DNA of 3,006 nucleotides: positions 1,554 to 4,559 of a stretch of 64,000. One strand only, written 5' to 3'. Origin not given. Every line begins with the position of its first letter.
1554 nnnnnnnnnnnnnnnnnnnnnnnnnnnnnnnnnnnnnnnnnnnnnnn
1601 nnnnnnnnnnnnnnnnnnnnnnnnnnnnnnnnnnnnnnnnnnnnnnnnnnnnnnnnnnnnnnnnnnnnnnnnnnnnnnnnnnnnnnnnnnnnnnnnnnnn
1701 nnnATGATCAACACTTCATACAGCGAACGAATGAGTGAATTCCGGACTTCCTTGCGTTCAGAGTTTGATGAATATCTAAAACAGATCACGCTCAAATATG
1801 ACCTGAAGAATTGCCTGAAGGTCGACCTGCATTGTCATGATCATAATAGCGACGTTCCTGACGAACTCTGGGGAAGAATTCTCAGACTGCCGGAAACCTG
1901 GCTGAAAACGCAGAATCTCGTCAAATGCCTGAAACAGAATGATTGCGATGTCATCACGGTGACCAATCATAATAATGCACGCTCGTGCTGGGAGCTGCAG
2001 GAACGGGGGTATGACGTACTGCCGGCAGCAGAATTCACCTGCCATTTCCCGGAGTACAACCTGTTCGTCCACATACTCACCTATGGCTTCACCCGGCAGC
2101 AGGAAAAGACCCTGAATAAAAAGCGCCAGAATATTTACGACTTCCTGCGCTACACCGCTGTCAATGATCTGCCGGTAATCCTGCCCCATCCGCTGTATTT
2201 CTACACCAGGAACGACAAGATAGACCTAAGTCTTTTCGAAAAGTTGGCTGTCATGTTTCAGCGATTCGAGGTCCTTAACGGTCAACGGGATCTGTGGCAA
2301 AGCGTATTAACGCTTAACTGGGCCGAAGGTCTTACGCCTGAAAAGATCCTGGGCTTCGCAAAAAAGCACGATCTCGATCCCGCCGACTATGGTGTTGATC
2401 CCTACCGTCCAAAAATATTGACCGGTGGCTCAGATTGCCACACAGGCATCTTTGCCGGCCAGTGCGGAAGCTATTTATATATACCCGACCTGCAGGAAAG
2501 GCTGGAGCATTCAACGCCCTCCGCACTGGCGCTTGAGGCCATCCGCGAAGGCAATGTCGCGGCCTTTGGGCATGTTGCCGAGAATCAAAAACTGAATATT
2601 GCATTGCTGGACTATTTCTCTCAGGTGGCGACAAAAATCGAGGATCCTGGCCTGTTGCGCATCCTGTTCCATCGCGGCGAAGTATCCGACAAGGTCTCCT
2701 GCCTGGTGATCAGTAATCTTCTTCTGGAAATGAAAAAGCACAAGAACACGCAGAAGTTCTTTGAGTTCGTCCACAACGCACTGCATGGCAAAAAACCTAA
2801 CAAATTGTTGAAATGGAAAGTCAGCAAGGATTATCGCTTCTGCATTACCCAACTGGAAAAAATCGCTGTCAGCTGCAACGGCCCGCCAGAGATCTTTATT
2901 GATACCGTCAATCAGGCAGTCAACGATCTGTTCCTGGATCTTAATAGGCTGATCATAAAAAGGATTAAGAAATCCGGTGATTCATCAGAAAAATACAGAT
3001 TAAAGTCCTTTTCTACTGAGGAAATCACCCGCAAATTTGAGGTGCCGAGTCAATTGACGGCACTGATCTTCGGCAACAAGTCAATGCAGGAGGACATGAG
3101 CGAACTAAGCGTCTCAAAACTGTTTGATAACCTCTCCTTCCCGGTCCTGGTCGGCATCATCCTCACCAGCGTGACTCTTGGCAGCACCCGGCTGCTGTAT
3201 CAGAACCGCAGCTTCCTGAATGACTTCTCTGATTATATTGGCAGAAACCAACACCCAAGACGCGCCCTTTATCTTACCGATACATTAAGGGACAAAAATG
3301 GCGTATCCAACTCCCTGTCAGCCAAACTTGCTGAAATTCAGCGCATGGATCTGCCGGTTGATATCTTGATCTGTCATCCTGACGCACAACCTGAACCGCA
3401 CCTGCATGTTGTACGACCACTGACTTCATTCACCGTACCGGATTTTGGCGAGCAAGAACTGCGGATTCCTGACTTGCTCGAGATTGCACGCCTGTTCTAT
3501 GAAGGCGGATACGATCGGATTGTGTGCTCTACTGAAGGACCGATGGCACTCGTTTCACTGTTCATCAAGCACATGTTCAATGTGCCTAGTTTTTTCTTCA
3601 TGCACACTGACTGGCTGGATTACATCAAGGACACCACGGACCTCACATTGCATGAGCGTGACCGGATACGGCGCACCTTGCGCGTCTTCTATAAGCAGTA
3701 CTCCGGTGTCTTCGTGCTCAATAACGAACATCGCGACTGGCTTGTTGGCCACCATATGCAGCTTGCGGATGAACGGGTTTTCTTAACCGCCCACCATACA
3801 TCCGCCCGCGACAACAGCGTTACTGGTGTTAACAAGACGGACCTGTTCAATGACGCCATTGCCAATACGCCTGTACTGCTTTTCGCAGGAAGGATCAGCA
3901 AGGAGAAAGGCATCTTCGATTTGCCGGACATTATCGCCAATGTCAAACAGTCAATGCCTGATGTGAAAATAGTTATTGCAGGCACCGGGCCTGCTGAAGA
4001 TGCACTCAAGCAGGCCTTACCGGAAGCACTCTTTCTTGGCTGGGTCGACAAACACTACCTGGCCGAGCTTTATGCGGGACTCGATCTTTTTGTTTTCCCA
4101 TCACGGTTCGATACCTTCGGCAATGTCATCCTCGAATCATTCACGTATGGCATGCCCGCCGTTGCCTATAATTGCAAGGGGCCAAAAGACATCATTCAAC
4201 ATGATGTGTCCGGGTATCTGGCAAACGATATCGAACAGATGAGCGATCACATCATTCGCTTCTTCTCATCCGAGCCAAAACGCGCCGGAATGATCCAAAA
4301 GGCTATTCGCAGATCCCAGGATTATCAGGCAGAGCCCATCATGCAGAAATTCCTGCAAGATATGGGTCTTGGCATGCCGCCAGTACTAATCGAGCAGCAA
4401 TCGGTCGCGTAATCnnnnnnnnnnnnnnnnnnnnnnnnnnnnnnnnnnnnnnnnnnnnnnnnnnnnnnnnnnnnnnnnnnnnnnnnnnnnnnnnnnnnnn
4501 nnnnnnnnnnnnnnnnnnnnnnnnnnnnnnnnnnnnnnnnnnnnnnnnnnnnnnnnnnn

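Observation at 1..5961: Compositionally foreign, translationally coupled four-gene module - candidate undescribed head-group/glycoconjugate pathway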

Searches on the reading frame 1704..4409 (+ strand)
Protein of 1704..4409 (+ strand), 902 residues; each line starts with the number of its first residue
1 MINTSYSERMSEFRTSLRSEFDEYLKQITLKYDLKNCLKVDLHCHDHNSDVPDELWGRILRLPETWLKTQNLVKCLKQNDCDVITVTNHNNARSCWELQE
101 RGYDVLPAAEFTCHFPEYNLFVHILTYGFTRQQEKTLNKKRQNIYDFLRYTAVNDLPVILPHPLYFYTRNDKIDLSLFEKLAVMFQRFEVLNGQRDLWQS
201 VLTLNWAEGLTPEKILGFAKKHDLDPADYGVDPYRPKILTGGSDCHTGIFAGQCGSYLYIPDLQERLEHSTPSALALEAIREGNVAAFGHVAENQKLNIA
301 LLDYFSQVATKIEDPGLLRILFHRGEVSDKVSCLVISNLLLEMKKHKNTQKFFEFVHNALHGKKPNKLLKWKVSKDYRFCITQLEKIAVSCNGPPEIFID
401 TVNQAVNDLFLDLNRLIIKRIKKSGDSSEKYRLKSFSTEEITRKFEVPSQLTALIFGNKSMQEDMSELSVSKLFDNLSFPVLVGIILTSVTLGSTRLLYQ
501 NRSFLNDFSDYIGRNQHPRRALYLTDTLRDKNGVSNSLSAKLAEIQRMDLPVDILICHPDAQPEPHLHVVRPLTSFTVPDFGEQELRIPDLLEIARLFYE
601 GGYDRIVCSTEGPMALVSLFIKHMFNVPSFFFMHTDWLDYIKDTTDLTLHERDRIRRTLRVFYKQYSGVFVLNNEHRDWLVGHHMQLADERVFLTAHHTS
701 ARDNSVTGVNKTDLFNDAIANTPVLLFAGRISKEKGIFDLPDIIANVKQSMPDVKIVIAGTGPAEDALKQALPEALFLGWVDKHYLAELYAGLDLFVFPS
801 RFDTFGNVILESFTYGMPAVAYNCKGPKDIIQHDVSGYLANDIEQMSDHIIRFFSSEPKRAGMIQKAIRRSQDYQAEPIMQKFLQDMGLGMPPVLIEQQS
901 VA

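Call 3: search_protein_families(library=pfam, proteins=[window:1704-4409:+], max_evalue=0.01)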
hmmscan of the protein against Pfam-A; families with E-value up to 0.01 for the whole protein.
window:1704-4409:+ (902 aa): 5 families
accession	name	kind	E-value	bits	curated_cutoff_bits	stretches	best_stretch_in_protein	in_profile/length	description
PF00534.26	Glycos_transf_1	-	6.2e-29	101.2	26.4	1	721-869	14-171/172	Glycosyl transferases group 1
PF13692.12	Glyco_trans_1_4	-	1.4e-27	97.1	27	1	723-854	2-140/142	Glycosyl transferases group 1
PF13439.12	Glyco_transf_4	-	4.7e-08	33.7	28.5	1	532-683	2-151/170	Glycosyltransferase Family 4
PF13579.12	Glyco_trans_4_4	-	0.00011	23.1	29.7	1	533-684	2-146/158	Glycosyl transferase 4-like domain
PF13524.12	Glyco_trans_1_2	-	0.0037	17.6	25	1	744-884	6-143/144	Glycosyl transferase-like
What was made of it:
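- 3252..4412 (+): The GT4 (GT-B, retaining-type) glycosyltransferase domain of g2. Glycos_transf_1 scores 101 bits and Glyco_transf_4 scores 33.7 bits (call 3).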

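Call 4: search_protein_families(library=ncbifam, proteins=[window:1704-4409:+], max_evalue=0.01)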
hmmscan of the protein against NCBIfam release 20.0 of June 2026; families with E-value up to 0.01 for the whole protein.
window:1704-4409:+ (902 aa): 36 families (the best 25 are shown)
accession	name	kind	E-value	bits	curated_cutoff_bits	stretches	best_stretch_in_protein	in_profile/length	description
TIGR04157.1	glyco_rSAM_CFB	subfamily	1.5e-17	63.7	400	1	664-850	168-368/406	TIGR04157 family glycosyltransferase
TIGR03999.1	thiol_BshA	equivalog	7.3e-16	58.1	273.7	1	724-884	201-367/375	N-acetyl-alpha-D-glucosaminyl L-malate synthase BshA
NF047880.1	glyco_SdgA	exception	1.3e-14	53.7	800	1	711-883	305-483/488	serine-aspartate repeat adhesin O-glycosyltransferase SdgA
NF007396.0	PRK09922.1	equivalog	1.8e-12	46.8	385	1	721-871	181-342/361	lipopolysaccharide 1,6-galactosyltransferase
TIGR03088.1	stp2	hypoth_equivalog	2.4e-12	46.6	409.05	1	654-865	128-346/374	TIGR03088 family PEP-CTERM/XrtA system glycosyltransferase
NF053787.1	GlcN_PG_synth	equivalog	1e-11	44.3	480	1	622-867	102-337/361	N-acetylglucosaminyl phosphatidylglycerol synthase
TIGR02149.1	glgA_Coryne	subfamily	4.1e-11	42.6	302.4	1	720-844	202-335/391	glycogen synthase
NF047881.1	glyco_SdgB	exception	7.4e-11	41.4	800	1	724-885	323-491/496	serine-aspartate repeat adhesin O-glycosyltransferase SdgB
NF047684.1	TeichurnBiosyTuaC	equivalog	1.5e-10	40.6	550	1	723-833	220-330/391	teichuronic acid biosynthesis protein TuaC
NF038229.1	Glyco4_Geo_Pelo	equivalog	1.8e-10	40.4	400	1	664-863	108-308/338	GPMC system family 4 glycosyltransferase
TIGR02095.1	glgA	subfamily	8.6e-10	37.9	328.45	1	720-835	292-411/477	glycogen/starch synthase, ADP-glucose type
TIGR02470.1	sucr_synth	equivalog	3.4e-09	35.4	810.4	1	795-857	646-710/784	sucrose synthase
TIGR04063.1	stp3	hypoth_equivalog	1.4e-08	34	442.05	1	618-867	108-371/397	TIGR04063 family PEP-CTERM/XrtA system glycosyltransferase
NF053513.1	Gtran_IagA_BgsA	equivalog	1.7e-08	33.9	460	1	721-859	160-302/333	LTA glycolipid anchor biosynthesis glycosyltransferase, IagA/BgsA family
NF050056.1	ProtGlycPglH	equivalog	1.8e-08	33.9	600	1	722-885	179-348/354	GalNAc-alpha-(1->4)-GalNAc-alpha-(1->3)-diNAcBac-PP-undecaprenol alpha-1,4-N-acetyl-D-galactosaminyltransferase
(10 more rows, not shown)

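Call 5: find_homologous_proteins(query=window:1704-4409:+)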
Query window:1704-4409:+ (902 aa): 1308 proteins with E <= 0.001 among 8000 candidates; the best 120 are listed.
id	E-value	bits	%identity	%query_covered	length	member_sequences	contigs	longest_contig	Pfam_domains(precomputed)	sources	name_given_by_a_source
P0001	0.0e+0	2098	100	100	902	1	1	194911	PF00534.27,PF13439.13,PF13692.13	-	-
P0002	0.0e+0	1749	82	100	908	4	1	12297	PF00534.27,PF13579.13,PF13439.13,PF13692.13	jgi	jgi:glycosyltransferase involved in cell wall biosynthesis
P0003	0.0e+0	1726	81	100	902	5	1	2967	PF00534.27,PF13579.13,PF13439.13,PF13692.13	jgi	jgi:glycosyltransferase involved in cell wall biosynthesis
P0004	0.0e+0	1703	79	100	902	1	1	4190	PF00534.27,PF13439.13,PF13692.13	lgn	-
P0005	0.0e+0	1674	78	100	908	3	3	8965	PF00534.27,PF13439.13,PF13692.13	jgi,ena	-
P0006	0.0e+0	1673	78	100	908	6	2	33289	PF00534.27,PF13439.13,PF13692.13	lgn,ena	-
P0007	0.0e+0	1663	78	99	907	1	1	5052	PF00534.27,PF13439.13,PF13692.13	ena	-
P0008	0.0e+0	1656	77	100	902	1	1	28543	PF00534.27,PF13439.13,PF13692.13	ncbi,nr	ncbi:MAG: glycosyltransferase [Gammaproteobacteria bacterium]|nr:glycosyltransferase [Gammaproteobac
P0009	0.0e+0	1650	78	98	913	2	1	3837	PF00534.27,PF13439.13,PF13692.13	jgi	-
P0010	0.0e+0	1648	78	98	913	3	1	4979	PF00534.27,PF13439.13,PF13692.13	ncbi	-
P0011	0.0e+0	1622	77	99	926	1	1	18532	PF00534.27,PF13439.13,PF13692.13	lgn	-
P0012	0.0e+0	1617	75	100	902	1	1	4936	PF00534.27,PF13439.13,PF13692.13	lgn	-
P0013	0.0e+0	1577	73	100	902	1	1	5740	PF00534.27,PF13439.13,PF13692.13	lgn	-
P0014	0.0e+0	1575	74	99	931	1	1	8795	PF00534.27,PF13439.13,PF13692.13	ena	-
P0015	0.0e+0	1557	74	99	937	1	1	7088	PF00534.27,PF13692.13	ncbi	-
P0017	0.0e+0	1547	73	100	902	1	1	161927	PF00534.27,PF13439.13,PF13692.13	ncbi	-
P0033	0.0e+0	1493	70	100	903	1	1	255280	PF00534.27,PF13439.13,PF13692.13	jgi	jgi:glycosyltransferase involved in cell wall biosynthesis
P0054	0.0e+0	1454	68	100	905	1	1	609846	PF00534.27,PF13579.13,PF13439.13,PF13692.13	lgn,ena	-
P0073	0.0e+0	1433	68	99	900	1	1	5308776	PF00534.27,PF13579.13,PF13439.13,PF13692.13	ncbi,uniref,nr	ncbi:glycosyltransferase [Paraglaciecola sp. L3A3]|uniref:glycosyltransferase n=1 Tax=Paraglaciecola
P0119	0.0e+0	1401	65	99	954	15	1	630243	PF00534.27,PF13439.13,PF13692.13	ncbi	-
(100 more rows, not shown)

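Call 6: find_related_loci(query=window:1704-4409:+, collection=genome_contigs, flank=10000)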
Query window:1704-4409:+ (902 aa) in genome_contigs; peptide patterns used: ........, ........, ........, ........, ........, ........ (x = any residue, [..] = any of these).
104 stretches matched a pattern; 57 encode a relative of the query (tblastn E <= 1e-3); 57 distinct loci.
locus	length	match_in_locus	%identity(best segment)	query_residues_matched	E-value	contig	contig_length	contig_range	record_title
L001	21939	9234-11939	77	1-902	0e+0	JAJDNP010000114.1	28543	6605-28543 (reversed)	MAG: Gammaproteobacteria bacterium isolate ALSabin.113 k141_7106930, whole genome shotgun sequence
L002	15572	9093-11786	69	1-897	0e+0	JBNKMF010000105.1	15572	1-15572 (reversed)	MAG: Gammaproteobacteria bacterium isolate H1.bin.24.strict NODE_105_length_15572_cov_144.018199, whole genome shotgun s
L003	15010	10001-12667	69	1-889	0e+0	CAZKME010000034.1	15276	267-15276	MAG TPA_asm: uncultured Zetaproteobacteria bacterium isolate SRP216583_co2_156 genome assembly, contig: NODE_2976_length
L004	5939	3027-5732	67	1-902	0e+0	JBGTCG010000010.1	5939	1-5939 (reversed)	MAG: Methylococcales bacterium isolate JTS-RE114 k141_531943, whole genome shotgun sequence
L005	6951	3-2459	74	84-902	0e+0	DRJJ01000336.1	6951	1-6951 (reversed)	MAG TPA_asm: Gammaproteobacteria bacterium isolate HyVt-414 HyVt-414_k95_96460, whole genome shotgun sequence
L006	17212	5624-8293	67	12-902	0e+0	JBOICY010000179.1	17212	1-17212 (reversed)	MAG: Methylococcales bacterium isolate H1-B1_metabat2.bin.32 k127_987862, whole genome shotgun sequence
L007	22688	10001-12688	68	1-896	0e+0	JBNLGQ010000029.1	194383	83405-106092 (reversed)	MAG: Gammaproteobacteria bacterium isolate C1.bin.13.orig k141_90171, whole genome shotgun sequence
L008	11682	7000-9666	68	1-889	0e+0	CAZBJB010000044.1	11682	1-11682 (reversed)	MAG TPA_asm: uncultured Zetaproteobacteria bacterium isolate SRP128015_co4_82 genome assembly, contig: NODE_1371_length_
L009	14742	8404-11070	67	1-889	0e+0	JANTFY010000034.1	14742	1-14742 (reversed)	MAG: Gammaproteobacteria bacterium isolate bin10026 c_000000004114, whole genome shotgun sequence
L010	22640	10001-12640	66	13-892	0e+0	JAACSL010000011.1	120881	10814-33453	MAG: Paraglaciecola sp. isolate CG_2015-09_46_29 CG_2015-09_curated_scaffold_79, whole genome shotgun sequence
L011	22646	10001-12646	67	11-892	0e+0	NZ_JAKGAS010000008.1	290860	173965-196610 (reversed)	Paraglaciecola algarum strain G1-23 NODE_8_length_290860_cov_324.392805, whole genome shotgun sequence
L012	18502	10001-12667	69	1-889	0e+0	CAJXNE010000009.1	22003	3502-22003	MAG TPA_asm: uncultured Zetaproteobacteria bacterium isolate SRR4023291_bin.5_MetaBAT_v2.12.1_MAG genome assembly, conti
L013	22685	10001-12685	64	5-899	0e+0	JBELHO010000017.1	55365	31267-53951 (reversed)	MAG: Thalassotalea sp. isolate REMEI102_ass_metaspades_bin.21 NODE_681_length_55365_cov_12.550172, whole genome shotgun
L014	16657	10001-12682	63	9-902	0e+0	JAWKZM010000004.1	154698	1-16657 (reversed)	MAG: Halioglobus sp. isolate BC3.43 BC3.43.fa-4, whole genome shotgun sequence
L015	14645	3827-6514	62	8-902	0e+0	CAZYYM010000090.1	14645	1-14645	MAG TPA_asm: uncultured Gammaproteobacteria bacterium isolate binchicken_co275_23 genome assembly, contig: NODE_5877_len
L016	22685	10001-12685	63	9-902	0e+0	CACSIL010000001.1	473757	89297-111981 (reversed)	Halioglobus japonicus isolate BC5_1 genome assembly, contig: BC5_1_contig_1, whole genome shotgun sequence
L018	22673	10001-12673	63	11-902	0e+0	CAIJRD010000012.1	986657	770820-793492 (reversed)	MAG: uncultured Sinobacteraceae bacterium isolate MJ130729B_bin-348 genome assembly, contig: bin-348:12/20, whole genome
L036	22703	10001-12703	67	7-902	0e+0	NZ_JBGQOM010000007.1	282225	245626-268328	Flavobacterium sp. W21_SRS_FM6 NODE_7_length_282225_cov_129.093185, whole genome shotgun sequence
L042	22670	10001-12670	64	1-890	0e+0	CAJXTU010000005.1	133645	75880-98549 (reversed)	MAG TPA_asm: uncultured Cycloclasticus sp. isolate SRR3933198_bin.5_MetaBAT_v2.12.1_MAG genome assembly, contig: NODE_35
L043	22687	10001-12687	60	7-902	0e+0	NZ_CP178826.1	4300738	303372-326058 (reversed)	Psychromonas sp. KJ10-10 chromosome, complete genome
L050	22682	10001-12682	47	11-886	0e+0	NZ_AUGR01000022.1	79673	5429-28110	Neptunomonas japonica DSM 18939 G511DRAFT_scaffold00019.19_C, whole genome shotgun sequence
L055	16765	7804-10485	39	7-899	0e+0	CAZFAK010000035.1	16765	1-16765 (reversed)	MAG TPA_asm: uncultured Spirochaetia bacterium isolate binchicken_co13_400 genome assembly, contig: NODE_5014_length_167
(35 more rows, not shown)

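Call 8: find_encoding_contigs(protein=window:1704-4409:+, flank=10000, max_places=3)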
Protein window:1704-4409:+ (902 aa): no gene with exactly this product is on record in the collection.
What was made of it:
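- Tried and rejected: The protein is not on record (call 8).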

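Call 11: search_protein_families(library=pfam, proteins=[L001:6287-7129:+], max_evalue=10)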
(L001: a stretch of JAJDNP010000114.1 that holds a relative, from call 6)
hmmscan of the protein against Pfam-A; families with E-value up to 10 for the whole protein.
L001:6287-7129:+ (281 aa): 2 families
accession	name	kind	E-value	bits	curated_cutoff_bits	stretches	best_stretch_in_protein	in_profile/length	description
PF11120.13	CBP_BcsF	-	0.12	12.8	23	1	182-214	7-39/60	Cellulose biosynthesis protein BcsF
PF18499.6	Cue1_U7BR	-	0.28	11.7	27.4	1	38-55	23-38/52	Ubc7p-binding region of Cue1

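Call 12: search_solved_structures(query=window:1704-4409:+, max_evalue=1)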
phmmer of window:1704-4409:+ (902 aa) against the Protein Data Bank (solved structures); distinct sequences matched with E-value up to 1: 72 (the best 60 are shown).
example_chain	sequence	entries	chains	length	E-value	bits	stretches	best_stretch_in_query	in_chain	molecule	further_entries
2jjm_A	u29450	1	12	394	5.5e-09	38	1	723-881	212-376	GLYCOSYL TRANSFERASE, GROUP 1 FAMILY PROTEIN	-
3mbo_A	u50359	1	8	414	6.4e-09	37.8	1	723-881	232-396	Glycosyltransferase, group 1 family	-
6n1x_A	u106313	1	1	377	1.3e-07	33.4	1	721-856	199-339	Glycosyltransferase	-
6d9t_A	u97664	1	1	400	1.5e-07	33.2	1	721-856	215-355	Glycosyl transferase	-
7ec7_A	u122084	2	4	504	1.4e-06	30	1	697-883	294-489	Glycosyl transferase, group 1 family protein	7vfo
7ec3_A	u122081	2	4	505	1.4e-06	30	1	697-883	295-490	Glycosyl transferase, group 1 family protein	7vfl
7ec1_A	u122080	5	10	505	1.4e-06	30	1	697-883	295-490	Glycosyl transferase, group 1 family protein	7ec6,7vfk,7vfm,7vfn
5d00_A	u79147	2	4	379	1.7e-06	29.7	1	721-843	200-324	N-acetyl-alpha-D-glucosaminyl L-malate synthase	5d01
5e9t_A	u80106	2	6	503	2.1e-06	29.4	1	725-855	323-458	Glycosyltransferase Gtf1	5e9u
9v0l_A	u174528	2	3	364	3.4e-06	28.7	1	718-841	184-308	tetrahydrobiopterin glucosyltransferases | tetrahydrobiopterin glucosyltransferase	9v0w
5ze7_B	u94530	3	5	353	3.7e-06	28.6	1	722-845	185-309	UDP-glucose:tetrahydrobiopterin glucosyltransferase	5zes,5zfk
5zer_A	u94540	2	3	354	3.8e-06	28.6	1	722-845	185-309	UDP-glucose:tetrahydrobiopterin glucosyltransferase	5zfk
6kih_A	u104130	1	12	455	4.1e-06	28.5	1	720-840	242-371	Tll1590 protein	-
4n9w_A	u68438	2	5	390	4.7e-06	28.3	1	724-877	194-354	GDP-mannose-dependent alpha-(1-2)-phosphatidylinositol mannosyltransferase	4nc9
2gej_A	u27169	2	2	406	5.2e-06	28.1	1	724-877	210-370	PHOSPHATIDYLINOSITOL MANNOSYLTRANSFERASE (PimA)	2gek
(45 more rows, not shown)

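Call 24: search_protein_families(library=pfam, proteins=[L050:7282-8829:+, L050:8971-9573:+, L043:7517-8773:+, L043:9443-9910:+, L055:5884-7557:-, L055:10536-12257:+, L055:5199-5858:+, L055:4403-5161:+, L050:12692-13453:-, L050:6421-6891:-], max_evalue=0.001)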
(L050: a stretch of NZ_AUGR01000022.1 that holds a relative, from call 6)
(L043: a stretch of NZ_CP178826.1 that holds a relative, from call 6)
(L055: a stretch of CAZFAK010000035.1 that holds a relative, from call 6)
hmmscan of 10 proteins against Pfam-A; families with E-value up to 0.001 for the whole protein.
L050:7282-8829:+ (516 aa): 0 families

L050:8971-9573:+ (201 aa): 2 families
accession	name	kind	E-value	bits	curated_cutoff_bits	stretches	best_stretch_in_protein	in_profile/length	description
PF01471.23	PG_binding_1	-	1.5e-13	51.2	23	1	144-196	5-57/57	Putative peptidoglycan binding domain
PF06411.16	HdeA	-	0.00065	20.4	22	0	12-103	5-87/91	HdeA/HdeB family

L043:7517-8773:+ (419 aa): 2 families
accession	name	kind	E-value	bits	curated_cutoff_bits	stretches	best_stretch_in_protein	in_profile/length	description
PF07804.18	HipA_C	-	1.6e-45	155.8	30.5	1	145-378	1-211/213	HipA-like C-terminal domain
PF13657.11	Couple_hipA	-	2e-18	67.2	22.5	1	5-105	2-98/99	HipA N-terminal domain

L043:9443-9910:+ (156 aa): 0 families

L055:5884-7557:- (557 aa): 2 families
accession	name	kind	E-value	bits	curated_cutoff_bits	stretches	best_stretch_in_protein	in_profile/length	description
PF02690.20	Na_Pi_cotrans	-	3.5e-60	202.4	29.1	2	16-155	1-136/137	Na+/Pi-cotransporter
PF01895.24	PhoU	-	4.9e-11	43.3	23.5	2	358-446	1-87/89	PhoU domain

L055:10536-12257:+ (574 aa): 0 families

L055:5199-5858:+ (220 aa): 1 family
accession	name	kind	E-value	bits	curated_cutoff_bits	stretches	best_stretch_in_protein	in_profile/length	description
PF01895.24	PhoU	-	3.1e-37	127.3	23.5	2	119-202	3-89/89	PhoU domain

L055:4403-5161:+ (253 aa): 7 families
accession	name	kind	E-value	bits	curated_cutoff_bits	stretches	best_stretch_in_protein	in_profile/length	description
PF00005.33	ABC_tran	-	1.5e-32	113.5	25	1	23-178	1-137/137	ABC transporter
PF13304.12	AAA_21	-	5.3e-11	43.6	27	2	35-83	1-42/304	AAA domain, putative AbiEii toxin, Type IV TA system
PF02463.25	SMC_N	-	1.2e-09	38.4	40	1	32-209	23-200/220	RecF/RecN/SMC N terminal domain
PF13401.12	AAA_22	-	4.4e-07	30.7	27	1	34-204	6-122/130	AAA domain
PF13476.12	AAA_23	-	4.8e-05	24.5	27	1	24-148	13-130/201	AAA domain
PF13175.12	AAA_15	-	0.00031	20.9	32.1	1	32-127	22-92/374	AAA ATPase domain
PF13191.12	AAA_16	-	0.00039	21.4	32.6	0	34-196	25-160/167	AAA ATPase domain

L050:12692-13453:- (253 aa): 1 family
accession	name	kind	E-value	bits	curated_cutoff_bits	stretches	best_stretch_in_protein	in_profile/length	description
PF02654.20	CobS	-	3.2e-50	171.6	23.2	1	18-244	1-206/207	Cobalamin-5-phosphate synthase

L050:6421-6891:- (156 aa): 1 family
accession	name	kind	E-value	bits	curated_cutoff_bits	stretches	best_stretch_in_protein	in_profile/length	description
PF01936.24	NYN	-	4.3e-44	151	24.2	1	2-150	1-144/145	NYN domain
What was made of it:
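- pstB-phoU-Na/Pi transporter (call 24).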
